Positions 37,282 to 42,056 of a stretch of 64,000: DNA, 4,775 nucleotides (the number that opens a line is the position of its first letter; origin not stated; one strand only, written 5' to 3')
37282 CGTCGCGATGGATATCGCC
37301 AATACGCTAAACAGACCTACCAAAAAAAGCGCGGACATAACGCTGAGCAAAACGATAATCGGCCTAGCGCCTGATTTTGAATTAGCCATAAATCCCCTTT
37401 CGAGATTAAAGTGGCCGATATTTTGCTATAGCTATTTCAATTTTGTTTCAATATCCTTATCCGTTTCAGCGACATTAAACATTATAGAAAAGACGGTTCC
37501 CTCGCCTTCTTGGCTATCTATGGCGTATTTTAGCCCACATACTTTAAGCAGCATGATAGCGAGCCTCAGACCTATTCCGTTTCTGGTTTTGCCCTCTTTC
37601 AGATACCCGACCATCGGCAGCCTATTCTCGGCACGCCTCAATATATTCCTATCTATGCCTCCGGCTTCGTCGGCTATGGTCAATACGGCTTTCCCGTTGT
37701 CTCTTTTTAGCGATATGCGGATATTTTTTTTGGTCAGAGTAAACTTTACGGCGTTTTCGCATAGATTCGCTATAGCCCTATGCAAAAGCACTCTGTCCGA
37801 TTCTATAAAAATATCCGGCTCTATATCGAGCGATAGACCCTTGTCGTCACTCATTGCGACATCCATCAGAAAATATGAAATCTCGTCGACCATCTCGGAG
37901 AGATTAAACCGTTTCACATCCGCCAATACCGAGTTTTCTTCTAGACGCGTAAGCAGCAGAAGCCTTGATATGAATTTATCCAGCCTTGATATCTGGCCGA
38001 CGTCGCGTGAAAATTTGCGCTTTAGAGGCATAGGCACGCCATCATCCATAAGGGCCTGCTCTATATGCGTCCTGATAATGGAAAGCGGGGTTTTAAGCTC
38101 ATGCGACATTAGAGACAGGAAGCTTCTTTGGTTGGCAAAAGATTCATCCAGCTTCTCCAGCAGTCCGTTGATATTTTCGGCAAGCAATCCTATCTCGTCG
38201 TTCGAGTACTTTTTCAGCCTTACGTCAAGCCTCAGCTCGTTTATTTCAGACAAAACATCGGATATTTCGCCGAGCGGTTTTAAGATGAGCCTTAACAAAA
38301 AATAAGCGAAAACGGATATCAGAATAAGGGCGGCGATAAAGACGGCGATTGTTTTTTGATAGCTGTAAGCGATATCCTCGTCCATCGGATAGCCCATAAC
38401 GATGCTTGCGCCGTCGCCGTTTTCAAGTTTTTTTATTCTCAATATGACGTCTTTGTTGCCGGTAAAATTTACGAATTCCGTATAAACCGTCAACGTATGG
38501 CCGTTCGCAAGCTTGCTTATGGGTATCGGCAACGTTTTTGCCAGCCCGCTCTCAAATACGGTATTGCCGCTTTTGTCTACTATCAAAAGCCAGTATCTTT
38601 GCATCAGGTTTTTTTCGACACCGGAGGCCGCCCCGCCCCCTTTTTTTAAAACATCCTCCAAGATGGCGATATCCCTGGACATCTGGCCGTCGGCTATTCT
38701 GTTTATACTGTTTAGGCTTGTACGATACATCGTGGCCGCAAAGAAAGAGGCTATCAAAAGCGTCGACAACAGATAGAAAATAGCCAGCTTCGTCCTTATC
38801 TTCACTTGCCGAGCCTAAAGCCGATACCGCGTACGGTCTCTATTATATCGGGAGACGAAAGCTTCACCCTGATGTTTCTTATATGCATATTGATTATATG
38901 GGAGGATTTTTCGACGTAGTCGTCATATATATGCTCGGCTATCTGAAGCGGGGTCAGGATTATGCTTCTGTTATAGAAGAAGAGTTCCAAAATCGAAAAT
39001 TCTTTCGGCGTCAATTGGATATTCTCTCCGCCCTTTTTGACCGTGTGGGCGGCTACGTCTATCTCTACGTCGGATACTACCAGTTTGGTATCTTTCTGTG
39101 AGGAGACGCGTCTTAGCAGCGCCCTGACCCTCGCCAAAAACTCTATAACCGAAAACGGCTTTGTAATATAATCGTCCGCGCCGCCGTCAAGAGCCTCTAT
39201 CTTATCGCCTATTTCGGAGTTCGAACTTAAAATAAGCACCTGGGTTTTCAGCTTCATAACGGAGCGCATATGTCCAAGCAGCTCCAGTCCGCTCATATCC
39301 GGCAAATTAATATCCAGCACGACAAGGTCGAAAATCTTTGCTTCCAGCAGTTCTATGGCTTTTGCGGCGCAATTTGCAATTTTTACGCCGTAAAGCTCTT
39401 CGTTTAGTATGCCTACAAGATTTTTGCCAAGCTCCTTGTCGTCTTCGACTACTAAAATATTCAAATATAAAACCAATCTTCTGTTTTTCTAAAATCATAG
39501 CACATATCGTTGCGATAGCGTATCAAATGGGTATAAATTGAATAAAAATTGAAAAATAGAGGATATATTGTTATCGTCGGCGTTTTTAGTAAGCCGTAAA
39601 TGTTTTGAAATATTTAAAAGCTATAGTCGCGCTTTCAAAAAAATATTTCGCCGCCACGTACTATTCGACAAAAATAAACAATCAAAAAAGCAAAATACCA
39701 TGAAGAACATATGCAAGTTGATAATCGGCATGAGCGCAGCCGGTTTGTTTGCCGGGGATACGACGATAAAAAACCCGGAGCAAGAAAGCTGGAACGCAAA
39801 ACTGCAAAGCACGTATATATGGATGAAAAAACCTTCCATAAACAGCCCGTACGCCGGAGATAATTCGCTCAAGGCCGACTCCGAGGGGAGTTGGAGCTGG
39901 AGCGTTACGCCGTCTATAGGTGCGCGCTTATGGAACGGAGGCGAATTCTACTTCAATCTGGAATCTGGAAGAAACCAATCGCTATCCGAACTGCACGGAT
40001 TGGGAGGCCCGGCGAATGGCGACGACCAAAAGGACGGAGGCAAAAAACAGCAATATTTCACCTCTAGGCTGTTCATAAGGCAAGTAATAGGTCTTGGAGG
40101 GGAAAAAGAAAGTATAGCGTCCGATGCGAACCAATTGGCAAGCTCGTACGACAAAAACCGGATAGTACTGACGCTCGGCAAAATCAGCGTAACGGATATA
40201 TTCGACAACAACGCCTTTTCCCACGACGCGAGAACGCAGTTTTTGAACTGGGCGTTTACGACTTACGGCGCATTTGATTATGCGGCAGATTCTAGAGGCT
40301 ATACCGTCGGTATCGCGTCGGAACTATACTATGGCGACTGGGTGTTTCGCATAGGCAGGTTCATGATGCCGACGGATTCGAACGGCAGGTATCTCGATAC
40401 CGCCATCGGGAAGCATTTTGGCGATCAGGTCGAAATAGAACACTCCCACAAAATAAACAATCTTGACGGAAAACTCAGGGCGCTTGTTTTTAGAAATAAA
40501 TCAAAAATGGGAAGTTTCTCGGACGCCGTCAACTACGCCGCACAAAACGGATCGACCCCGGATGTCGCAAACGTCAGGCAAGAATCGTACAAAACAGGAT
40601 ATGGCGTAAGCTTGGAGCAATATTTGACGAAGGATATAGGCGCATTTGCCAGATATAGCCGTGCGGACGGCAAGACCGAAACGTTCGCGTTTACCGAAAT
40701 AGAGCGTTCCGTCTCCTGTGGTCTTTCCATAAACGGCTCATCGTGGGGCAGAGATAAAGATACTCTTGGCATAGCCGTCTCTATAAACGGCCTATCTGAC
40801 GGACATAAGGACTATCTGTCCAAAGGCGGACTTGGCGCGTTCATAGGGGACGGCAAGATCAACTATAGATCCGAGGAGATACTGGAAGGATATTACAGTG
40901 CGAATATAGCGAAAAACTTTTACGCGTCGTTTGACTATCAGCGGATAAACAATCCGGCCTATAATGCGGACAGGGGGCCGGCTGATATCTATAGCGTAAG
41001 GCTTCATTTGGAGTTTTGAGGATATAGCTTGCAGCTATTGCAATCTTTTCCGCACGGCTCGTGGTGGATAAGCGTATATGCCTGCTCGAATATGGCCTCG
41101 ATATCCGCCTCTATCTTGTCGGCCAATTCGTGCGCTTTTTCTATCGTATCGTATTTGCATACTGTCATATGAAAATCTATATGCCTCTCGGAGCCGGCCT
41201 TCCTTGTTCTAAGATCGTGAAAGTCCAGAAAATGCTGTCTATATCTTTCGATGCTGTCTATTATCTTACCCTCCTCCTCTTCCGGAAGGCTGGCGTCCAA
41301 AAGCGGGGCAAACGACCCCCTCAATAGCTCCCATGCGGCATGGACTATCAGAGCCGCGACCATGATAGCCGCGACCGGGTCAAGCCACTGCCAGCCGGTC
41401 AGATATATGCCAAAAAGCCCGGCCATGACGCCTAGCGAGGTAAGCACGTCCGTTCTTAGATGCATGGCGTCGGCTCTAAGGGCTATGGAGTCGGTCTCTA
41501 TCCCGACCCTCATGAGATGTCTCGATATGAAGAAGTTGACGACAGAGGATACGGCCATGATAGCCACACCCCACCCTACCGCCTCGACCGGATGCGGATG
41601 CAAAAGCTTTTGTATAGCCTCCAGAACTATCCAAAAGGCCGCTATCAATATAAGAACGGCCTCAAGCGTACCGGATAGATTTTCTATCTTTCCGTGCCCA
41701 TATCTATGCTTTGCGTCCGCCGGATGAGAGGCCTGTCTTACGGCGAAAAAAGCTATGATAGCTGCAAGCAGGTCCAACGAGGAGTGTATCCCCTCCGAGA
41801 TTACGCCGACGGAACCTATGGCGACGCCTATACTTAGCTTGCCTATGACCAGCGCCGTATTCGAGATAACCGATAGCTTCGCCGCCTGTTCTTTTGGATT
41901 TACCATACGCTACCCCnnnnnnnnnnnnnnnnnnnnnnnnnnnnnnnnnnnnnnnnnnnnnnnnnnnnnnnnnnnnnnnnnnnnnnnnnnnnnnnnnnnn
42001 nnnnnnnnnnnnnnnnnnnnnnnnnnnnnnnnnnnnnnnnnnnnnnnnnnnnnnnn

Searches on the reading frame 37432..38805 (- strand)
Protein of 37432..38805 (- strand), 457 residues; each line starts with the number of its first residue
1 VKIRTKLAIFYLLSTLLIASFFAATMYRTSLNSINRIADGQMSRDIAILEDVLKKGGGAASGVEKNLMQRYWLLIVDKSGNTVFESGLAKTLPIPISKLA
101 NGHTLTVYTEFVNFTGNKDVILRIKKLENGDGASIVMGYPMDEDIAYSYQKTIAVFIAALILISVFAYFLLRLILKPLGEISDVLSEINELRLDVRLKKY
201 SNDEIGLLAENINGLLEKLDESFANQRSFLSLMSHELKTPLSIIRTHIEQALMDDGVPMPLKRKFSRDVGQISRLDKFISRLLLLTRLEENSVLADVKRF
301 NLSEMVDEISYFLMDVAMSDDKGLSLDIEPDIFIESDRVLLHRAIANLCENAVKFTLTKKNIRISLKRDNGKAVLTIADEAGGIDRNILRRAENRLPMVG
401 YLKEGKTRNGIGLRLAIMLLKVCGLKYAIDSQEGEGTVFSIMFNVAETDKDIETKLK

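Call 67: search_protein_families(library=pfam, proteins=[window:37432-38805:-])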
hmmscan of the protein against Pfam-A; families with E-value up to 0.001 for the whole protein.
window:37432-38805:- (457 aa): 4 families
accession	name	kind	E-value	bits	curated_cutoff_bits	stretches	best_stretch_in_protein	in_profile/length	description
PF02518.31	HATPase_c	-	2.7e-12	47.6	26.4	1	337-444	2-108/111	Histidine kinase-, DNA gyrase B-, and HSP90-like ATPase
PF00672.30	HAMP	-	6e-10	39.7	25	1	169-220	1-52/53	HAMP domain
PF00512.31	HisKA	-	2.2e-09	37.6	26.9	1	226-290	2-65/66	His Kinase A (phospho-acceptor) domain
PF13589.12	HATPase_c_3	-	0.0003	21.3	25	1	341-420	3-84/137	Histidine kinase-, DNA gyrase B-, and HSP90-like ATPase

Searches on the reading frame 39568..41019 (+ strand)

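Call 3: search_protein_families(library=pfam, proteins=[window:39568-41019:+])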
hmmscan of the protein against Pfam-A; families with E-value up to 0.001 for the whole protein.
window:39568-41019:+ (483 aa): 1 family
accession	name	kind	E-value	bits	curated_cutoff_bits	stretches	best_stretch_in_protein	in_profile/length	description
PF04966.18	OprB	-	3.5e-36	125.8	22.9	1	122-483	24-372/372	Carbohydrate-selective porin, OprB family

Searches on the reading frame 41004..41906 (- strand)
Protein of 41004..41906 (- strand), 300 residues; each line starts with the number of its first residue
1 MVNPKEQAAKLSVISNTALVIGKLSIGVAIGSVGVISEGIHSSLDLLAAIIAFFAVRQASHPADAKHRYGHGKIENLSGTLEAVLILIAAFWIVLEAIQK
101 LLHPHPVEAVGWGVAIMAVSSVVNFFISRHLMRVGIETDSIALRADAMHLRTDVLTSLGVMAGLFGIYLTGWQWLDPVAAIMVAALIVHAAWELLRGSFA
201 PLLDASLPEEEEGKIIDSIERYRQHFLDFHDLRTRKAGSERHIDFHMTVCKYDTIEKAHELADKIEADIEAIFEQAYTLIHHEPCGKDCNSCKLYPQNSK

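Call 3: search_protein_families(library=pfam, proteins=[window:41004-41906:-])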
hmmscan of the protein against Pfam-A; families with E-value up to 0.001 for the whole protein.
window:41004-41906:- (300 aa): 2 families
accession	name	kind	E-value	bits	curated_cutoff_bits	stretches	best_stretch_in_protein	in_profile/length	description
PF01545.26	Cation_efflux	-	1.8e-49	168.7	26.6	1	11-203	3-198/198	Cation efflux family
PF16916.11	ZT_dimer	-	4.8e-19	68.6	26.7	1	207-285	1-78/78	Dimerisation domain of Zinc Transporter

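Call 57: search_protein_families(library=ncbifam, proteins=[window:41004-41906:-])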
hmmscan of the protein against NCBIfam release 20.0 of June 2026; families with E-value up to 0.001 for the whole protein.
window:41004-41906:- (300 aa): 11 families
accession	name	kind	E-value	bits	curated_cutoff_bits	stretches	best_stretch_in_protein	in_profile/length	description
TIGR01297.1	CDF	superfamily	9.2e-73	245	82.35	1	6-286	2-284/285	cation diffusion facilitator family transporter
NF052621.1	MngEfTpMntE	equivalog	2e-64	217.8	500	1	10-287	7-284/293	manganese efflux transporter MntE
NF050169.1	CatEfflxFieF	equivalog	6.8e-57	192.8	420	1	8-284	7-281/282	cation efflux pump FieF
NF007064.0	PRK09509.1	equivalog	9e-48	162.8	447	1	7-286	11-288/300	CDF family cation-efflux transporter FieF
NF033616.1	CDF_MamB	equivalog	3.2e-41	141.7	350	1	5-271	5-269/284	magnetosome biogenesis CDF transporter MamB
NF033615.1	CDF_MamM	equivalog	8.3e-38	130.2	350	1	6-271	9-274/290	magnetosome biogenesis CDF transporter MamM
NF052602.1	Zn_efflux_Cdf31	equivalog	1.6e-35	122.9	460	1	12-286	13-291/299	CDF family zinc efflux transporter Cdf31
NF002923.0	PRK03557.1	equivalog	2.1e-30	106.1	408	1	19-277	31-284/313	CDF family zinc transporter ZitB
NF040994.1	MamV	equivalog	2.5e-29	102.4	500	1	5-276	10-278/319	CDF transporter MamV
NF033827.1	CDF_efflux_DmeF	equivalog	6.2e-24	84.9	250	2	142-231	177-266/309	CDF family Co(II)/Ni(II) efflux transporter DmeF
TIGR00943.1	2a6301s02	subfamily_domain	5.3e-05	23.8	139.75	1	78-169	15-105/107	cation/proton antiporter, MnhB/MrpB subunit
